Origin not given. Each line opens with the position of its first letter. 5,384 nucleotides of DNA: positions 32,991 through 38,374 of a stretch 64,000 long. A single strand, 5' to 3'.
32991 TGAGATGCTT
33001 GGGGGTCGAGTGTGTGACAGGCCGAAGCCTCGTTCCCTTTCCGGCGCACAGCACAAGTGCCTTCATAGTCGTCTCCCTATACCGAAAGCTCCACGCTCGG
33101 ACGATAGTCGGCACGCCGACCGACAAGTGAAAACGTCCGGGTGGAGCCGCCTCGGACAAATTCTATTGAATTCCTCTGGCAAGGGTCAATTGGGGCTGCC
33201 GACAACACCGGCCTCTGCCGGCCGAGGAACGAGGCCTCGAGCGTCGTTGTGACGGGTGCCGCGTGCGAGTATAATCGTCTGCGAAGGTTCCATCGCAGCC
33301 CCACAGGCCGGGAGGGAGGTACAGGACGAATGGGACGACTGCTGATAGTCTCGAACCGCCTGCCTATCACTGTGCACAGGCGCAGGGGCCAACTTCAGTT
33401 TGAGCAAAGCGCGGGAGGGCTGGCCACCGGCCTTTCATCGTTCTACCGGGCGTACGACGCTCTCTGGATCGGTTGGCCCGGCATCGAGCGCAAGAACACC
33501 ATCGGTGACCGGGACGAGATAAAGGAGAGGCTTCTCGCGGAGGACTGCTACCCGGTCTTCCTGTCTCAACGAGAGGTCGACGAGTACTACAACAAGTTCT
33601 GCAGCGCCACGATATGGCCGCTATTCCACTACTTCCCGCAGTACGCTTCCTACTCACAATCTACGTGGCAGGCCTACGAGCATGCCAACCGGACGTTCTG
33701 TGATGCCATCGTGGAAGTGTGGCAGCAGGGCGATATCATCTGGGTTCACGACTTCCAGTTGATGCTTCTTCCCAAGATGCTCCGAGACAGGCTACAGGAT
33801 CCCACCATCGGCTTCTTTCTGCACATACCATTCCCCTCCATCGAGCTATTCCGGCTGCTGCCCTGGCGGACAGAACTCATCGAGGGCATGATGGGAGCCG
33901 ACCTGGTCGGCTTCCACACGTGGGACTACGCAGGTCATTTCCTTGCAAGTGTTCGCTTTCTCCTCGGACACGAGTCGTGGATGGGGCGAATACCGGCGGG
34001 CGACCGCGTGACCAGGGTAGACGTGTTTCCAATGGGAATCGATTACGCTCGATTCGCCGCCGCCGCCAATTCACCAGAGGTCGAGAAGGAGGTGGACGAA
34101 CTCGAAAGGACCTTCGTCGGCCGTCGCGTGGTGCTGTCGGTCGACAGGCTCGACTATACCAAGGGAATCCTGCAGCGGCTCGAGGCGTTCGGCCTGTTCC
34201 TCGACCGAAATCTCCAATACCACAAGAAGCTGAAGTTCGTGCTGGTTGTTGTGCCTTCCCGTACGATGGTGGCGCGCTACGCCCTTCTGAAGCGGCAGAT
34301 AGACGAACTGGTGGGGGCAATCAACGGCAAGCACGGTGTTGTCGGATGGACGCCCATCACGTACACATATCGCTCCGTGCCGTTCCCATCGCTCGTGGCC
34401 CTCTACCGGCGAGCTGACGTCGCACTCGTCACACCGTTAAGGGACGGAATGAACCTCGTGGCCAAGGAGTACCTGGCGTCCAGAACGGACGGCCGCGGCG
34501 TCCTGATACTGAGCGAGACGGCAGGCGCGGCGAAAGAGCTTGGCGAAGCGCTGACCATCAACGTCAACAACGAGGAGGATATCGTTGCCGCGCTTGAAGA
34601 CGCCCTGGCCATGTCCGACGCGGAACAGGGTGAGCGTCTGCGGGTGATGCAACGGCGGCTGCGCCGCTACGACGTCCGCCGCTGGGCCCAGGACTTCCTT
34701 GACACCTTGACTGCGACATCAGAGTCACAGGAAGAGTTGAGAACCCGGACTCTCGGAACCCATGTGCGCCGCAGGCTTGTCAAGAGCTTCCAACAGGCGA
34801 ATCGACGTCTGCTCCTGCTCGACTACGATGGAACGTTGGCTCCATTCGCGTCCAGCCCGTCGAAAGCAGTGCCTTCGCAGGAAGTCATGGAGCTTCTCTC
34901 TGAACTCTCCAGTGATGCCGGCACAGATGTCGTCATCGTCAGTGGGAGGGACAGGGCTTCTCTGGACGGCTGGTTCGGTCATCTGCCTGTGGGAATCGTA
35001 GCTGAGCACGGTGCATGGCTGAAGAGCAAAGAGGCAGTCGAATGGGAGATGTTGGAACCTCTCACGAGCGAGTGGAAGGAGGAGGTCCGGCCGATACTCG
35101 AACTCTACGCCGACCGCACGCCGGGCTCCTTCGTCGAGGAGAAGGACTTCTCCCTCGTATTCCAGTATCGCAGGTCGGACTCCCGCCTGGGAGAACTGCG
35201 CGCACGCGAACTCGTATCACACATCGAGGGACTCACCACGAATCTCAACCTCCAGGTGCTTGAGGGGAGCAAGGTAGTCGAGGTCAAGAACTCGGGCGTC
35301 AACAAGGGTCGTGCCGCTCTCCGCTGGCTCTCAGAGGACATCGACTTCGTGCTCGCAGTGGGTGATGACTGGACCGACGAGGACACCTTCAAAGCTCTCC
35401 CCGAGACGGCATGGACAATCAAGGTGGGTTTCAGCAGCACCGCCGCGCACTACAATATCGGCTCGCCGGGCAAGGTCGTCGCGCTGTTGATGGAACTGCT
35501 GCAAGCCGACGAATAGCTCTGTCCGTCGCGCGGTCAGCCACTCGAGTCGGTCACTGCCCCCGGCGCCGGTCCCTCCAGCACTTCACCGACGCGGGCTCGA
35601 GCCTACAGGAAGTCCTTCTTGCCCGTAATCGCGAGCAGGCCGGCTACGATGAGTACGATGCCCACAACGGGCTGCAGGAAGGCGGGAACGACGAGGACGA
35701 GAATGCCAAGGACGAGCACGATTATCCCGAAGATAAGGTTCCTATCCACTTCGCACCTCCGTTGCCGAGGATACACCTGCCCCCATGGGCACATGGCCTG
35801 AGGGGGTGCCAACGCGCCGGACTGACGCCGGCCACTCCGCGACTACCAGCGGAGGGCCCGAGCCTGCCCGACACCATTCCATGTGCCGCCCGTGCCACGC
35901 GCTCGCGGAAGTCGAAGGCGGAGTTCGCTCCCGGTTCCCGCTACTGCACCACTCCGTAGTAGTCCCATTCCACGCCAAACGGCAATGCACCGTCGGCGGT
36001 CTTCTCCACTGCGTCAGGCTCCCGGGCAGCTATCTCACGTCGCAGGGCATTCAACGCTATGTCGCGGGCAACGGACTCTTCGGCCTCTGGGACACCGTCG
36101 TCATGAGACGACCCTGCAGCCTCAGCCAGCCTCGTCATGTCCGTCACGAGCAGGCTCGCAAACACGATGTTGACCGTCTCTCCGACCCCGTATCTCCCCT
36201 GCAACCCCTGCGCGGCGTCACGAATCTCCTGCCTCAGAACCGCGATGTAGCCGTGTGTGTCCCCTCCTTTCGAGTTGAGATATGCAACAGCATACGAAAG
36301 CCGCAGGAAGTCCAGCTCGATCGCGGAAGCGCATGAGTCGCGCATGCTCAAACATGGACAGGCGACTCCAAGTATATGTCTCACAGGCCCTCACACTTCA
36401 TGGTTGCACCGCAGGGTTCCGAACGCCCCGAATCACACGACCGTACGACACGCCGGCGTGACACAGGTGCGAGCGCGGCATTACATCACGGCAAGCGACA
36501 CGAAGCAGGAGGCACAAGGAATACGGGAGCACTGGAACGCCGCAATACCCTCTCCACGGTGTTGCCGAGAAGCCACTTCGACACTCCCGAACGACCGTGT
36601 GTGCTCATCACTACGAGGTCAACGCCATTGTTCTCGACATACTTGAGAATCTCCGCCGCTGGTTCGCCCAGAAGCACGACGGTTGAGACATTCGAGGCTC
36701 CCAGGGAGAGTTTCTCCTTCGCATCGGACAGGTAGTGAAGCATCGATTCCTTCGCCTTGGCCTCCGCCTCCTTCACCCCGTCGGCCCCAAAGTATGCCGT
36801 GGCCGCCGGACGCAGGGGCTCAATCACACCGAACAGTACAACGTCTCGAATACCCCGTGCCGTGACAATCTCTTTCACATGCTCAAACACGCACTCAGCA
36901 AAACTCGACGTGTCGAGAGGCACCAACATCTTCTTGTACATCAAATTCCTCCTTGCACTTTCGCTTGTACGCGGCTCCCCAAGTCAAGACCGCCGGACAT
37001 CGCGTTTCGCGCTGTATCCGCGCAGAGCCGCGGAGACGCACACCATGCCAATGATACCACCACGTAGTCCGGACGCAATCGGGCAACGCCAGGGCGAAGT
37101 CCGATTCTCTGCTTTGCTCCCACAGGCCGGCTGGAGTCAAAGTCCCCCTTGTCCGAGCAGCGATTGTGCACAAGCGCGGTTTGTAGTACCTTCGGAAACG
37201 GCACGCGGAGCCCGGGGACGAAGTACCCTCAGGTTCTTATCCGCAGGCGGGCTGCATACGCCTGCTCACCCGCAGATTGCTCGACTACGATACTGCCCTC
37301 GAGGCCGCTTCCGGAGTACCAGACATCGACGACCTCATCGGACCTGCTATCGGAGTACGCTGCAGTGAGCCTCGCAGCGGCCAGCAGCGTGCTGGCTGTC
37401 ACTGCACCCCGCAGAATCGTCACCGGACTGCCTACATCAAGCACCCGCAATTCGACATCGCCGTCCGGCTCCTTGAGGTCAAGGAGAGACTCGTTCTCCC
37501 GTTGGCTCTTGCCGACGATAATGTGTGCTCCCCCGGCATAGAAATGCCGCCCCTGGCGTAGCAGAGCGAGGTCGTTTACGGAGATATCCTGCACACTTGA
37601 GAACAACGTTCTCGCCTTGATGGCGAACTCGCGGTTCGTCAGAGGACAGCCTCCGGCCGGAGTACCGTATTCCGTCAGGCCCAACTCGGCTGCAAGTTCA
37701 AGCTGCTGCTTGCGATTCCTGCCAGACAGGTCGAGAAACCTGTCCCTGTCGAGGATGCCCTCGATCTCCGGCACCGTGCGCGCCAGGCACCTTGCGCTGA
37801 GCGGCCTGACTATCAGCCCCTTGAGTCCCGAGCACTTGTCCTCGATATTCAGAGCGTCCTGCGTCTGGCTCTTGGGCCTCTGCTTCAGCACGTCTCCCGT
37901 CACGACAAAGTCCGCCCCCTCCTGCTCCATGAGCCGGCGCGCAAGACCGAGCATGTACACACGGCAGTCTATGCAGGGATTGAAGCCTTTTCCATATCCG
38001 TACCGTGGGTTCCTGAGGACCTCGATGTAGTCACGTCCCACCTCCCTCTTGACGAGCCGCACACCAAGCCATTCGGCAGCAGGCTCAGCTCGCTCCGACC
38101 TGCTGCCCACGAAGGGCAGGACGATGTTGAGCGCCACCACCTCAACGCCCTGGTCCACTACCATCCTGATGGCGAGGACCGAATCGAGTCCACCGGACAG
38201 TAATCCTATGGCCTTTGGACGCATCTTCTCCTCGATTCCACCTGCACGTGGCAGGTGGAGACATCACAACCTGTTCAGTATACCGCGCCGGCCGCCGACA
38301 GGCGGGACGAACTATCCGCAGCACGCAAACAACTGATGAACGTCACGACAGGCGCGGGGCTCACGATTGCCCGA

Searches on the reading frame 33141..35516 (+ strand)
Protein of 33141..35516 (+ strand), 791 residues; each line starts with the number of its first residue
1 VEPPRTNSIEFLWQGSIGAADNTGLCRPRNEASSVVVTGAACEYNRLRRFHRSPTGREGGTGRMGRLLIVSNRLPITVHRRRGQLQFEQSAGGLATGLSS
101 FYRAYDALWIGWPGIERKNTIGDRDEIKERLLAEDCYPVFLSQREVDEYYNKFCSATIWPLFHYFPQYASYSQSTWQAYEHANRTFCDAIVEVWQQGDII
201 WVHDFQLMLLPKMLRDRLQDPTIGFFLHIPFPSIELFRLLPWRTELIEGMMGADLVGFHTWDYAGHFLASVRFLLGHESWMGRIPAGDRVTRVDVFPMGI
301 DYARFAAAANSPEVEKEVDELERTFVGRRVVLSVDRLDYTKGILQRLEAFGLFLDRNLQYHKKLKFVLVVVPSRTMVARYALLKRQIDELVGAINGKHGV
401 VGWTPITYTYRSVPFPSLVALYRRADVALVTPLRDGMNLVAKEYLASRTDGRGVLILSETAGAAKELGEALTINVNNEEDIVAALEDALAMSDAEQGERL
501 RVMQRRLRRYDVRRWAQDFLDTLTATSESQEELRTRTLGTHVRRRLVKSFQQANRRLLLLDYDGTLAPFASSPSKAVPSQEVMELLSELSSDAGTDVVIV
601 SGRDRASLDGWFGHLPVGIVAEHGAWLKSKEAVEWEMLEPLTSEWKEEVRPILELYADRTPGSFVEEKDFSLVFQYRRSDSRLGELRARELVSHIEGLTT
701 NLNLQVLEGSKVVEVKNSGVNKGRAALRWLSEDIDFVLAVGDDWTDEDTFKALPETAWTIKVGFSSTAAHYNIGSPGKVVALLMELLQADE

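Call 65: search_protein_families(library=pfam, proteins=[window:33141-35516:+], max_evalue=0.00001)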
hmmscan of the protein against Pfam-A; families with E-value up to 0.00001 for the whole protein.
window:33141-35516:+ (791 aa): 2 families
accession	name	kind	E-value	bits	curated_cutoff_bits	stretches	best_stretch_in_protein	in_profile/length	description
PF00982.27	Glyco_transf_20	-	7.5e-145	483.7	32.5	1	66-524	2-472/473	Glycosyltransferase family 20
PF02358.22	Trehalose_PPase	-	2.8e-51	174.4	27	1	559-757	1-207/235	Trehalose-phosphatase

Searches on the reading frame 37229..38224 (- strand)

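Call 65: search_protein_families(library=pfam, proteins=[window:37229-38224:-], max_evalue=0.00001)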
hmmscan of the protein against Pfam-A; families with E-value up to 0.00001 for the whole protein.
window:37229-38224:- (331 aa): 2 families
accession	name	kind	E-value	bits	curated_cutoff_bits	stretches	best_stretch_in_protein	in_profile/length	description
PF18297.6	NFACT-R_2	-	2.1e-13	50.7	26.9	1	225-314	1-92/104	NFACT protein RNA binding domain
PF02568.20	ThiI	-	3.1e-10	40.4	20.5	1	4-142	5-144/197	Thiamine biosynthesis protein (ThiI)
